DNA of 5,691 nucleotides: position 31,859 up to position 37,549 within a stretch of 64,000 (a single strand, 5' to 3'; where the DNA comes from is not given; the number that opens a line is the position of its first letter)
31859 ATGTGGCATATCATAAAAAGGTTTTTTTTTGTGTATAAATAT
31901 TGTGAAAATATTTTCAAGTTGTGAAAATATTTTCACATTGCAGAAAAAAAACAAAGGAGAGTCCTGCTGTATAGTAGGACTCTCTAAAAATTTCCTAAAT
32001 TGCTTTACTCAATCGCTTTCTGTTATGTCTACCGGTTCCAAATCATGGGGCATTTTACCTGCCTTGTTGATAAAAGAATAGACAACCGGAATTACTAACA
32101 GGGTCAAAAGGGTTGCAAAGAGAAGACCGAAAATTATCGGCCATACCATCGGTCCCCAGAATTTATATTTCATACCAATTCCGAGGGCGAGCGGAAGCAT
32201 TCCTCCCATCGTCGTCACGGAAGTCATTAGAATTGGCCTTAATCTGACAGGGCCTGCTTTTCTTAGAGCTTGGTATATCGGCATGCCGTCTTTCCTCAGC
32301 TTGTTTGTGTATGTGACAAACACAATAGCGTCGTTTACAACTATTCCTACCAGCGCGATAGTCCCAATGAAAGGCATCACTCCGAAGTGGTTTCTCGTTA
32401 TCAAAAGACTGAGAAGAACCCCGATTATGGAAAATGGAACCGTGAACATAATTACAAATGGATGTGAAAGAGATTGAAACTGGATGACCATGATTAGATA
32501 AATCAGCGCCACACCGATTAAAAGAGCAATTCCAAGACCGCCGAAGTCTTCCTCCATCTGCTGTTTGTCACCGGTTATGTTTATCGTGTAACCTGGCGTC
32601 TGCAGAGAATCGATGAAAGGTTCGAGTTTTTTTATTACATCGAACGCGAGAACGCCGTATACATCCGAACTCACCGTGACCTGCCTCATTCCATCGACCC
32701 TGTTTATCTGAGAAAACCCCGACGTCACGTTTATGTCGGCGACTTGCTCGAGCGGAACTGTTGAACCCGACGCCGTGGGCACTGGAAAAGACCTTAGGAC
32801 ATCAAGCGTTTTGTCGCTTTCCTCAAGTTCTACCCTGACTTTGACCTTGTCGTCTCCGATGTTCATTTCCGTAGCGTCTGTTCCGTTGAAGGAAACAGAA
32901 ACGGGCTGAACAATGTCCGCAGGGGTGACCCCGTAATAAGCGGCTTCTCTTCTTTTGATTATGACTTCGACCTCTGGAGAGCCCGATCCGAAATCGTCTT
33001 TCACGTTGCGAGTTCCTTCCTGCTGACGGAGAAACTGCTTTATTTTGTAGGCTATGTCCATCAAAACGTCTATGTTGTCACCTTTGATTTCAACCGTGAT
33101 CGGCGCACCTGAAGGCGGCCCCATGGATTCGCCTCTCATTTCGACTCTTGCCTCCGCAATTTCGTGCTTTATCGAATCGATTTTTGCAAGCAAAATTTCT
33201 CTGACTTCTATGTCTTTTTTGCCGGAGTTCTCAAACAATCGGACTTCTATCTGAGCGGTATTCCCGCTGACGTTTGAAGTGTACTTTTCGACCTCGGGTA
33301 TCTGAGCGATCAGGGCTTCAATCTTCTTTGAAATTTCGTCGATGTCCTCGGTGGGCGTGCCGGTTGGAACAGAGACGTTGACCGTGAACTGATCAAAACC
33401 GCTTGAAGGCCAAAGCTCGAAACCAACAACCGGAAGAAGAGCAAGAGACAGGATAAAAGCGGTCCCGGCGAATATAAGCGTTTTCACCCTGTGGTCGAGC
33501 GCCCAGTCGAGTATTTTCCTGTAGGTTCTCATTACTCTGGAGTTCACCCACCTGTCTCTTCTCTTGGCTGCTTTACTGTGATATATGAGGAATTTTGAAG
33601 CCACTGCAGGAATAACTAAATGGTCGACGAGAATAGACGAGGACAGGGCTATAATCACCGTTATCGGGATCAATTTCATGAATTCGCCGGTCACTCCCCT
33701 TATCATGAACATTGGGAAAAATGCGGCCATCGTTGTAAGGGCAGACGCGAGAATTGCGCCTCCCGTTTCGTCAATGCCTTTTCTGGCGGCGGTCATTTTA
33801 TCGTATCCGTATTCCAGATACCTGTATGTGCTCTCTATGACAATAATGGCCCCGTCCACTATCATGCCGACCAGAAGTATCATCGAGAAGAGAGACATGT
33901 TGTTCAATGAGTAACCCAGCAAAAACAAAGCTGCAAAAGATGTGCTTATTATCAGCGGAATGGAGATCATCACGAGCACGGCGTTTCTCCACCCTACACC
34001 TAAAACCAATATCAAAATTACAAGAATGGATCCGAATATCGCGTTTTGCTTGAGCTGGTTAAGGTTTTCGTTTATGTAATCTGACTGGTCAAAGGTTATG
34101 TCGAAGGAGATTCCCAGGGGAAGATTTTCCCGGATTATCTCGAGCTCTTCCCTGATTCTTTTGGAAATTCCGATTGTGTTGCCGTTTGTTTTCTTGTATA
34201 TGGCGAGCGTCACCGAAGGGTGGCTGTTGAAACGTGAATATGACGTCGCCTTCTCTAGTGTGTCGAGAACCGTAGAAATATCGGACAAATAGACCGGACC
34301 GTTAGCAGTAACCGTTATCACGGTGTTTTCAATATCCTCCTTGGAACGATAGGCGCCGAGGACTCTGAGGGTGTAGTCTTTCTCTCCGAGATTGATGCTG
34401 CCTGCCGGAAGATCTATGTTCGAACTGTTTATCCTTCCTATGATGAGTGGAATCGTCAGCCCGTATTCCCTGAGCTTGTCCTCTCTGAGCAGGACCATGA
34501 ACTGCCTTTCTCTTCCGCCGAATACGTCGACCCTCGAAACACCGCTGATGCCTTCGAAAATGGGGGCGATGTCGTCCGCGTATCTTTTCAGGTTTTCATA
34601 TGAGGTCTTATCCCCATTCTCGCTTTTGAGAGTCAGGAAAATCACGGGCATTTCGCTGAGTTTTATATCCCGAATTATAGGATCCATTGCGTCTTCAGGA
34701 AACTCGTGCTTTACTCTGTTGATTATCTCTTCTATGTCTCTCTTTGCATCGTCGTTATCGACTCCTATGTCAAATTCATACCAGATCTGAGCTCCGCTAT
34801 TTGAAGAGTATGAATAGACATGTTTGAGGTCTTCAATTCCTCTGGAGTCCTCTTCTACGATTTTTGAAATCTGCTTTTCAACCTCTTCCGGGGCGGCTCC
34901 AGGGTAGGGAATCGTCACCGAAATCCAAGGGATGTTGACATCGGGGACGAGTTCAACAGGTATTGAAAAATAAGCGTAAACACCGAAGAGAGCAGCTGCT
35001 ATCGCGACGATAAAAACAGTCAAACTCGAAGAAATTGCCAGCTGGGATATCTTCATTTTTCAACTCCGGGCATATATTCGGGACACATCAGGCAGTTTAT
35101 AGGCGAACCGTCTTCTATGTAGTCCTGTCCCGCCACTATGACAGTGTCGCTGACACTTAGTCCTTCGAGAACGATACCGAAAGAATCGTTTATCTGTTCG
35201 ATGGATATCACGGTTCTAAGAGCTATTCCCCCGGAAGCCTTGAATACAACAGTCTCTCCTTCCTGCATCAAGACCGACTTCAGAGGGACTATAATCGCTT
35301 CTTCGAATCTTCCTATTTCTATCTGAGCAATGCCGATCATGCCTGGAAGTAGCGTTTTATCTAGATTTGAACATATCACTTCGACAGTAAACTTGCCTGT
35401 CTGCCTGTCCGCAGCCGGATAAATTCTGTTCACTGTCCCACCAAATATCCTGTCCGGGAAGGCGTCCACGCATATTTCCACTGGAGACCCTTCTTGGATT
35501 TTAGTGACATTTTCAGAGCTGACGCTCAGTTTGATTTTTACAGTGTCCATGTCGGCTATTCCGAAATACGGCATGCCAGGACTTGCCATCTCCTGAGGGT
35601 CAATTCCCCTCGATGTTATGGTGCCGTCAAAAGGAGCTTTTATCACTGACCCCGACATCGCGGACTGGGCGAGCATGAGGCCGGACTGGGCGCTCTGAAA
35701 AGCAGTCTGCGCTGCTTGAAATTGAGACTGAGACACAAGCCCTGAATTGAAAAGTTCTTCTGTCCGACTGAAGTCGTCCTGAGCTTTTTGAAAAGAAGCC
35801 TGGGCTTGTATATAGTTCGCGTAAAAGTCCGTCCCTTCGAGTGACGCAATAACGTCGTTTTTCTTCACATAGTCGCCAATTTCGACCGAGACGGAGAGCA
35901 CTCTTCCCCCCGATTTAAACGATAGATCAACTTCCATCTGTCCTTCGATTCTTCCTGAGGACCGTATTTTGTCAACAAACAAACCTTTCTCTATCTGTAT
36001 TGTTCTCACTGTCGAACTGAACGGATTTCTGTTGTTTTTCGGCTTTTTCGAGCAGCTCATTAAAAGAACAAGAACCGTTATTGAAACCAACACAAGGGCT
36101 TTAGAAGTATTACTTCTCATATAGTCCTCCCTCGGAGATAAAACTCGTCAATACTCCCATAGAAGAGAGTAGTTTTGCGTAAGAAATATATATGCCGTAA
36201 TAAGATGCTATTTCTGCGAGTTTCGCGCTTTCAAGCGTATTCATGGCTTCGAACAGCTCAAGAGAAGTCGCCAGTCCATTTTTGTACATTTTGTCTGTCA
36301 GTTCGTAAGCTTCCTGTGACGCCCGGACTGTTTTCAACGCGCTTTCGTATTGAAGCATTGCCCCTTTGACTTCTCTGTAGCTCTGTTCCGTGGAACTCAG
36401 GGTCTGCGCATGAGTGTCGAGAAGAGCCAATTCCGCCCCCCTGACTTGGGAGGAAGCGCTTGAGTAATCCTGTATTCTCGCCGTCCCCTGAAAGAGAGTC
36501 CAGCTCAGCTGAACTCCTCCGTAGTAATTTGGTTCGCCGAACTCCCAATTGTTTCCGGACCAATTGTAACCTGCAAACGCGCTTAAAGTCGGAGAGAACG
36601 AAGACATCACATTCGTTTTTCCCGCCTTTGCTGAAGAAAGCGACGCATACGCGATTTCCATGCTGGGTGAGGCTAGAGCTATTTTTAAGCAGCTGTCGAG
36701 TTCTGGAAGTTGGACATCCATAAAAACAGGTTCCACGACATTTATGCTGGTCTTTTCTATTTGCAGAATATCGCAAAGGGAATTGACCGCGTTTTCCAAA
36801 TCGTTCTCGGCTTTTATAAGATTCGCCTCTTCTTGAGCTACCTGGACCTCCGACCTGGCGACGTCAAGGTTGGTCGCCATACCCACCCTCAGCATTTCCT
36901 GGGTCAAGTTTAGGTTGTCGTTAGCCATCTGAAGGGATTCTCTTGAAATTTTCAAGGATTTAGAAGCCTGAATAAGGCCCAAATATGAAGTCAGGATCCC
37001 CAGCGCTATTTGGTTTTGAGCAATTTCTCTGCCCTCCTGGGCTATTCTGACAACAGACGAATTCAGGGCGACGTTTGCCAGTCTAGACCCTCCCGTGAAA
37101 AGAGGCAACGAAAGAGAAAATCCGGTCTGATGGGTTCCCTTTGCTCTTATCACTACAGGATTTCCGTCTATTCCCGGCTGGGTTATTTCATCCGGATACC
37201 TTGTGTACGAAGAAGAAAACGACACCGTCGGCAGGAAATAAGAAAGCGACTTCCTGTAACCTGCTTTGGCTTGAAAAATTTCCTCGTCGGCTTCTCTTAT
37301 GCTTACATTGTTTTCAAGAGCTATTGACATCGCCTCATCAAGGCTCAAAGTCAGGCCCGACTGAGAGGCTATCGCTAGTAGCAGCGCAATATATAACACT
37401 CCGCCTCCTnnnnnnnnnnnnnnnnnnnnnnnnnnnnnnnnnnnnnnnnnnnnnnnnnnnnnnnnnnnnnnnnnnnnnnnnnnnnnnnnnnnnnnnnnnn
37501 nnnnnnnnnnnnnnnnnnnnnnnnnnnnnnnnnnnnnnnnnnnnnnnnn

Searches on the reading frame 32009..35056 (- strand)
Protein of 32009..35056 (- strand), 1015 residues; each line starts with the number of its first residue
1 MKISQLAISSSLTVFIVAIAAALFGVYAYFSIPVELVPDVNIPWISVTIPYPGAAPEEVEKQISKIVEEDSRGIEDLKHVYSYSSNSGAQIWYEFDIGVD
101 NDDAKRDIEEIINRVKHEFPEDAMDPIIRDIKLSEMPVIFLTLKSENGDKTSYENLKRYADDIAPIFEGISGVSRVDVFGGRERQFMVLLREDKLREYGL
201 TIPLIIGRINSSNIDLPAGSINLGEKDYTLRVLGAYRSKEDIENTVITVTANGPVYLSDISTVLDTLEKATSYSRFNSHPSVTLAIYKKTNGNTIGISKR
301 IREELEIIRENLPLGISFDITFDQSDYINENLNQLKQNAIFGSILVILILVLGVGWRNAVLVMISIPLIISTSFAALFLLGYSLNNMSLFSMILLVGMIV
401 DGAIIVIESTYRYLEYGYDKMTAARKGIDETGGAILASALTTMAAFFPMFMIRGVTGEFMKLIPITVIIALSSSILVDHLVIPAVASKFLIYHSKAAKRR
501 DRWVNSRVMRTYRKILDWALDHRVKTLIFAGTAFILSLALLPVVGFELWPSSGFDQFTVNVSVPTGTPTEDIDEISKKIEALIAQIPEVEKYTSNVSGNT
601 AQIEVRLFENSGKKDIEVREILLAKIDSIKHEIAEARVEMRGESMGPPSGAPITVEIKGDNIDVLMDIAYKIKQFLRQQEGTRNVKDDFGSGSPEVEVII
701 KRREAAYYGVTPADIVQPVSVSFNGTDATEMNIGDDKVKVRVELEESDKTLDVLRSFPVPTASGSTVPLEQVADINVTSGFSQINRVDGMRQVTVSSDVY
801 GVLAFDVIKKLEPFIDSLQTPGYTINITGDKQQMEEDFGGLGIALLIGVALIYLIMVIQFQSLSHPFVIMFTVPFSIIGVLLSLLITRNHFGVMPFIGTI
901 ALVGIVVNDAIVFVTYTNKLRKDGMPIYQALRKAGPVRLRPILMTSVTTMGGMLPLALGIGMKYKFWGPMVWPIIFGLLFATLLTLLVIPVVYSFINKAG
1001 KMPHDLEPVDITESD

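Call 7: search_protein_families(library=pfam, proteins=[window:32009-35056:-], max_evalue=0.001)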
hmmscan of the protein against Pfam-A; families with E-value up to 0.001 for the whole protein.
window:32009-35056:- (1015 aa): 2 families
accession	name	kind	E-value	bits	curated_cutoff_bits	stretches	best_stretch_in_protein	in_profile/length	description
PF00873.25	ACR_tran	-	1.8e-206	688.5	28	1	3-996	1-1020/1021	AcrB/AcrD/AcrF family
PF03176.21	MMPL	-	5e-13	49.1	20.5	2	792-999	91-305/333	MMPL family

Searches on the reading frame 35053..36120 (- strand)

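Call 7: search_protein_families(library=pfam, proteins=[window:35053-36120:-], max_evalue=0.001)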
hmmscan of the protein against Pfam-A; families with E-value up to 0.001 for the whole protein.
window:35053-36120:- (355 aa): 4 families
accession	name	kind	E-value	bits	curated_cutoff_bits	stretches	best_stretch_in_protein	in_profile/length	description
PF16576.10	HlyD_D23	-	3.4e-24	85.8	30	1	52-262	6-213/214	Barrel-sandwich domain of CusB or HlyD membrane-fusion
PF13437.12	HlyD_3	-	2.3e-19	70.5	22.2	1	159-260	1-106/106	HlyD family secretion protein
PF13533.13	Biotin_lipoyl_2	-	2.8e-05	24.3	29.8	1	66-95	3-32/32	Biotin-lipoyl like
PF11766.14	Candida_ALS_N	-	0.00085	19.1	25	0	50-150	64-160/247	Agglutinin-like protein, N-terminal domain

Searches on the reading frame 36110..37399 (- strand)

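Call 7: search_protein_families(library=pfam, proteins=[window:36110-37399:-], max_evalue=0.001)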
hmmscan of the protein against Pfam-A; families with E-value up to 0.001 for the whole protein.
window:36110-37399:- (429 aa): 1 family
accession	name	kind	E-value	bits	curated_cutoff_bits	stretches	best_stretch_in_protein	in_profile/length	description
PF02321.23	OEP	-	5.1e-70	235.5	22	2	20-209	1-183/187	Outer membrane efflux protein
